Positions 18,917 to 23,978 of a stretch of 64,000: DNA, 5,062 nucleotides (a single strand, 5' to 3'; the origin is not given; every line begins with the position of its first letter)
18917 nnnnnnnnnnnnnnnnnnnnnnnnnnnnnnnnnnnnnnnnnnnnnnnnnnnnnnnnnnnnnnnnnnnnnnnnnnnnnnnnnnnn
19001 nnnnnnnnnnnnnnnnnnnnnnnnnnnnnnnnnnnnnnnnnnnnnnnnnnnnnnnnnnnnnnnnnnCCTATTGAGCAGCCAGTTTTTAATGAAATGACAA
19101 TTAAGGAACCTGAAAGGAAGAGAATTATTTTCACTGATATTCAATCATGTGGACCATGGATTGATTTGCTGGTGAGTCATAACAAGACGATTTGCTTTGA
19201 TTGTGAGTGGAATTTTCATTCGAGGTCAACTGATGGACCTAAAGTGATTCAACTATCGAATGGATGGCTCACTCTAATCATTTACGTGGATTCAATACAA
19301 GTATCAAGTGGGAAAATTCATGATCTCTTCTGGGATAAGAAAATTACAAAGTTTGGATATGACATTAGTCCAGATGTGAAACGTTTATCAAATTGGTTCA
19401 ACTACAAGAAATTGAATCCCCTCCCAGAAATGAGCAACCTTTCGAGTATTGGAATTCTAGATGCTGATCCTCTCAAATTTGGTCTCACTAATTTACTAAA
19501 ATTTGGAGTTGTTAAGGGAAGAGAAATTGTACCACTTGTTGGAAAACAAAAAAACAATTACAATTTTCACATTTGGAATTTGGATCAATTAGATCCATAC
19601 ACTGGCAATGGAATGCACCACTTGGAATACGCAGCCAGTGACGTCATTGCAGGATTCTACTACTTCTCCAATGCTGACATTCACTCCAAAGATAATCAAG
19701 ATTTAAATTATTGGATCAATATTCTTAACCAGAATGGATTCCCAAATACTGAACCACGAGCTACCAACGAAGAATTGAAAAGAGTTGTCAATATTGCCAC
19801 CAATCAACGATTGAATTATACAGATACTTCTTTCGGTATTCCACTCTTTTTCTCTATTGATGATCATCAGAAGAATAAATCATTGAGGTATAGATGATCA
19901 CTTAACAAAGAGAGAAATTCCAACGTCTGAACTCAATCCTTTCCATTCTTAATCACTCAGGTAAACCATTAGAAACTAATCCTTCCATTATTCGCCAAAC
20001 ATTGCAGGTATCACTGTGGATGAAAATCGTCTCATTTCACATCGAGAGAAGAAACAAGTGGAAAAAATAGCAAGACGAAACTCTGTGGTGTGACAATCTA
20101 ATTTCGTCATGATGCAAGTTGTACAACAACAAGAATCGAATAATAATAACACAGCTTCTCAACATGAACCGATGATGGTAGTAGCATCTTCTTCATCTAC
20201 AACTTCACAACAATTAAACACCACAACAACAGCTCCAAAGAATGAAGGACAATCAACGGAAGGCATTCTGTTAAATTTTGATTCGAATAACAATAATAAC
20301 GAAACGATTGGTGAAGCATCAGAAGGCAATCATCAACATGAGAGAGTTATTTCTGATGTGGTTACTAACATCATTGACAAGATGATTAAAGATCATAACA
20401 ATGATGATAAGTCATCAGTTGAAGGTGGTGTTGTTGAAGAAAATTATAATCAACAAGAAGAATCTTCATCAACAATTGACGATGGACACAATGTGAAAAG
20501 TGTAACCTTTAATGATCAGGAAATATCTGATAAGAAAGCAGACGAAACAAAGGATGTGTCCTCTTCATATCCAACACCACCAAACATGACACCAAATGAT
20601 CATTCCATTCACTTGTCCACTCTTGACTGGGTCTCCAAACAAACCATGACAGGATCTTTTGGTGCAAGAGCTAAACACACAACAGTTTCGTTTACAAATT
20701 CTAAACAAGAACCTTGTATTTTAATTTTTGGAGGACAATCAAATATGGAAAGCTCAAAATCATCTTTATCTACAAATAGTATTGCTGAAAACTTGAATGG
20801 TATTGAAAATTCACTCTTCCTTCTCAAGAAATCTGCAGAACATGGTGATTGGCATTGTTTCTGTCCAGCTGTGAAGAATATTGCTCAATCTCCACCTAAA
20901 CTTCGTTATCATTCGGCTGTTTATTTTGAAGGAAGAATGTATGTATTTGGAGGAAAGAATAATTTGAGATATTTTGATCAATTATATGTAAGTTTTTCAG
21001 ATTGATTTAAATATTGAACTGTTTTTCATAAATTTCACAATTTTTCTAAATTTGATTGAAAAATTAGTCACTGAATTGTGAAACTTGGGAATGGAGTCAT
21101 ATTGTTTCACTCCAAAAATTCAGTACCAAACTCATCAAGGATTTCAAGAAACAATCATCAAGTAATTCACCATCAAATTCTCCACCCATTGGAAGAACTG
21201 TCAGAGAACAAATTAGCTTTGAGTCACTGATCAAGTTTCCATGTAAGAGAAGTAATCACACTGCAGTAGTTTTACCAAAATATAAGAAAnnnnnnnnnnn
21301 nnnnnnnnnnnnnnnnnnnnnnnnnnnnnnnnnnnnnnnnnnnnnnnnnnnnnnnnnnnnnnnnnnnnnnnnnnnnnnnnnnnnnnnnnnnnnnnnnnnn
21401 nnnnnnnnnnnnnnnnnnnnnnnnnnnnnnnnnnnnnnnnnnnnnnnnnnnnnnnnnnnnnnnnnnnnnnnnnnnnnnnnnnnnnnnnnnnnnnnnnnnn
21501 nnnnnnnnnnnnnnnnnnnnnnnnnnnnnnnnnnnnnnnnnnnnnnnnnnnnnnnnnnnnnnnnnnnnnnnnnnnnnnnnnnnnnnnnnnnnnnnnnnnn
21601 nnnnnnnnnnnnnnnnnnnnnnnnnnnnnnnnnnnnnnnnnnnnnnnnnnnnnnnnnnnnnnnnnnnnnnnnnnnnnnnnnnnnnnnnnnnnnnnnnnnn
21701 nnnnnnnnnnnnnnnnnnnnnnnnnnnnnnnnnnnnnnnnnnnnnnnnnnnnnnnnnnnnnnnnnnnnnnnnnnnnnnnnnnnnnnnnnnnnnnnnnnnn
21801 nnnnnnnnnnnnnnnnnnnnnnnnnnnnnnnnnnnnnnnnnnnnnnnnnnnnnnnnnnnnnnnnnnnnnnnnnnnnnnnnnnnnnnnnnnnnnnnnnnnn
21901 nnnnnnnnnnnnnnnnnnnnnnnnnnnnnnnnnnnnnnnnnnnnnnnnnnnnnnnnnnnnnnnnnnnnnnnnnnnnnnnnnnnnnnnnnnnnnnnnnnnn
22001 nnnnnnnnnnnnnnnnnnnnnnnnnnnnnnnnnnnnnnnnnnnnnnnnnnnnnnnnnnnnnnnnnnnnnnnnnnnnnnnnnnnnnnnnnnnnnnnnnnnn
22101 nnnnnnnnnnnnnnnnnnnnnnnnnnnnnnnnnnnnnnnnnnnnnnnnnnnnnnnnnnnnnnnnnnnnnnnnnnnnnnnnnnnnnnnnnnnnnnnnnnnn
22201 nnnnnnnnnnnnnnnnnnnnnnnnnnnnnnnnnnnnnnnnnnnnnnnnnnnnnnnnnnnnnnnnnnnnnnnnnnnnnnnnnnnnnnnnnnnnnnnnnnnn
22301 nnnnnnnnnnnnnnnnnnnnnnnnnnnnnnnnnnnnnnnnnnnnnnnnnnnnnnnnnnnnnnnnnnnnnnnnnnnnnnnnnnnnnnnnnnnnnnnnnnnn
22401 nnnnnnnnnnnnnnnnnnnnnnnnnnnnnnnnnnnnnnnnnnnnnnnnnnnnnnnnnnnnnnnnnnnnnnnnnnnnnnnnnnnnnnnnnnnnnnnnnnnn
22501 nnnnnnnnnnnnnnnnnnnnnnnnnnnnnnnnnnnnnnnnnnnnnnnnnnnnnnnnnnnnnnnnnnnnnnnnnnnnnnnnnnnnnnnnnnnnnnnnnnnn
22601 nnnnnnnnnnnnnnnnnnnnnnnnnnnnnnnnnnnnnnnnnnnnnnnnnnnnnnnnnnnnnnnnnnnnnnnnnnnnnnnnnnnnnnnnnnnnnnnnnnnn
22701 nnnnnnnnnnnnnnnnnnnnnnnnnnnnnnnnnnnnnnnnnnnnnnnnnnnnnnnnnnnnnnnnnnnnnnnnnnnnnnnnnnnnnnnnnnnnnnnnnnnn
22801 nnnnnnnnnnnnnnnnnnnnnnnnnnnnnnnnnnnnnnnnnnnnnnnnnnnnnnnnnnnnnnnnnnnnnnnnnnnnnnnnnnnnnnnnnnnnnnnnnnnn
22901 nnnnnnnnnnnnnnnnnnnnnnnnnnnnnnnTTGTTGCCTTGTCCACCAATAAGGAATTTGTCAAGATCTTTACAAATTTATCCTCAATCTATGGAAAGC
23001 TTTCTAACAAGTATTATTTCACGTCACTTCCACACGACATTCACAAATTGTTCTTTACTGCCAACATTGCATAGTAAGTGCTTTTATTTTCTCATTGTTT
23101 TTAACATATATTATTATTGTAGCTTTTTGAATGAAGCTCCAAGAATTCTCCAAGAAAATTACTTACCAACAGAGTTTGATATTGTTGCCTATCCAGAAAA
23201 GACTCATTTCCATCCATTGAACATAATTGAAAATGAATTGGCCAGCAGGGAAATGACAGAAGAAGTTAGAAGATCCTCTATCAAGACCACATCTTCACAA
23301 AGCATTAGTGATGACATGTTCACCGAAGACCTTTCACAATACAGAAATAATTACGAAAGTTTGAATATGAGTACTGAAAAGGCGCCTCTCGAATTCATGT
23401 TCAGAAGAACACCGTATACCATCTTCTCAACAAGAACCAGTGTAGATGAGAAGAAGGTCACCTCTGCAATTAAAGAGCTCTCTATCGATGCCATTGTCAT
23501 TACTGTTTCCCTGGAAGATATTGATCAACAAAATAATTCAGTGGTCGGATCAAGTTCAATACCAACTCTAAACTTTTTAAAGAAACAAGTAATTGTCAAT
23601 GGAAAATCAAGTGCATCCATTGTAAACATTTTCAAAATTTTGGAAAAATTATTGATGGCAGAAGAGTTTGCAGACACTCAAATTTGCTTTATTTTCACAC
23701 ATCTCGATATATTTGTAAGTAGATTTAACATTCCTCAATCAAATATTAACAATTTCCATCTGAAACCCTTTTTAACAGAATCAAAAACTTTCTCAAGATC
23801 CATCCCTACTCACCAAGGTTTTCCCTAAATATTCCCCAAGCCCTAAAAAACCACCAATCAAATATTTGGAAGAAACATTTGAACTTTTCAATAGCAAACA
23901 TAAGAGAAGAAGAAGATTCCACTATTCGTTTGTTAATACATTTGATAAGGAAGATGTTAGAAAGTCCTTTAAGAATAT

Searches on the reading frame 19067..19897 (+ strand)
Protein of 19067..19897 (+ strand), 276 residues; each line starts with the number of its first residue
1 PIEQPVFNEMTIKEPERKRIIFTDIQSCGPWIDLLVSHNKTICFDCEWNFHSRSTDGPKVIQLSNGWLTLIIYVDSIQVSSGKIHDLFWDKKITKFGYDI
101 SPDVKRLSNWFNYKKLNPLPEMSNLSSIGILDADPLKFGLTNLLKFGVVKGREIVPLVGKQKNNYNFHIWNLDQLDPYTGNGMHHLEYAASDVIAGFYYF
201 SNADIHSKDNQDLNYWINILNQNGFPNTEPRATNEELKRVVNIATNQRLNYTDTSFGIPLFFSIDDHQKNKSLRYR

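Call 55: predict_structure(protein=window:19067-19897:+)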
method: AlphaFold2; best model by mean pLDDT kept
length: 276 residues; sequences in the alignment: 1
mean_pLDDT: 32.7   pTM: 0.23
mean pLDDT of the five models: 32.7, 26.5, 26.4, 25.6, 25.1
residues with pLDDT >= 90: 0; 70-90: 0; 50-70: 8; < 50: 268
segments of 3 or more residues with pLDDT < 50: 1-209, 215-233, 240-276
pLDDT, mean of each block of 10 residues (from residue 1): 30 31 31 30 27 33 31 31 28 29 25 25 24 26 25 26 25 30 29 37 43 48 43 48 43 41 41 38
secondary structure, 60 per line:
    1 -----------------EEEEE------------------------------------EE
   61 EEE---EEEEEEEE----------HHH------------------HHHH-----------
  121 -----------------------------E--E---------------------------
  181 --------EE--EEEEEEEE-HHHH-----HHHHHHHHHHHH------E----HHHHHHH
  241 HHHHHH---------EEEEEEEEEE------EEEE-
elements in order: E18-22 E59-63 E67-74 H106-109 E193-200 H202-205 H211-222 H234-246 E256-265 E272-275
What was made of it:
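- Tried and rejected: Single-sequence AlphaFold2 gave mean pLDDT 32.7 and pTM 0.23 (call 55).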

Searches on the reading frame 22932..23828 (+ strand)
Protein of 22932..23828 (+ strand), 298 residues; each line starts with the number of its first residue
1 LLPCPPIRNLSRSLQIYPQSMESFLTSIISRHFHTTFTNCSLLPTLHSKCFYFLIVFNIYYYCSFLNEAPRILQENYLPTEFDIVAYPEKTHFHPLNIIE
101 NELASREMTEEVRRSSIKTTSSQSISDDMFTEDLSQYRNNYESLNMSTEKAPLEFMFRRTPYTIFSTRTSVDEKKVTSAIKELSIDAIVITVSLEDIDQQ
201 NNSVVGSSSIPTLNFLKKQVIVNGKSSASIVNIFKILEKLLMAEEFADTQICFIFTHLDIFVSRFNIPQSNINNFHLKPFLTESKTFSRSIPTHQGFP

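Call 63: search_protein_families(library=pfam, proteins=[window:22932-23828:+], max_evalue=0.05)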
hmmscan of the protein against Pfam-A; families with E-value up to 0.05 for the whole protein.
window:22932-23828:+ (298 aa): 2 families
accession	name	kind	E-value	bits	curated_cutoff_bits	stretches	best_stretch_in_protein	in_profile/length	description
PF00503.26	G-alpha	-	1.6e-06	28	48.8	1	65-265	144-267/333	G-protein alpha subunit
PF04908.21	SH3BGR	-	0.05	14.2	21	0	90-153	31-92/99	SH3-binding, glutamic acid-rich protein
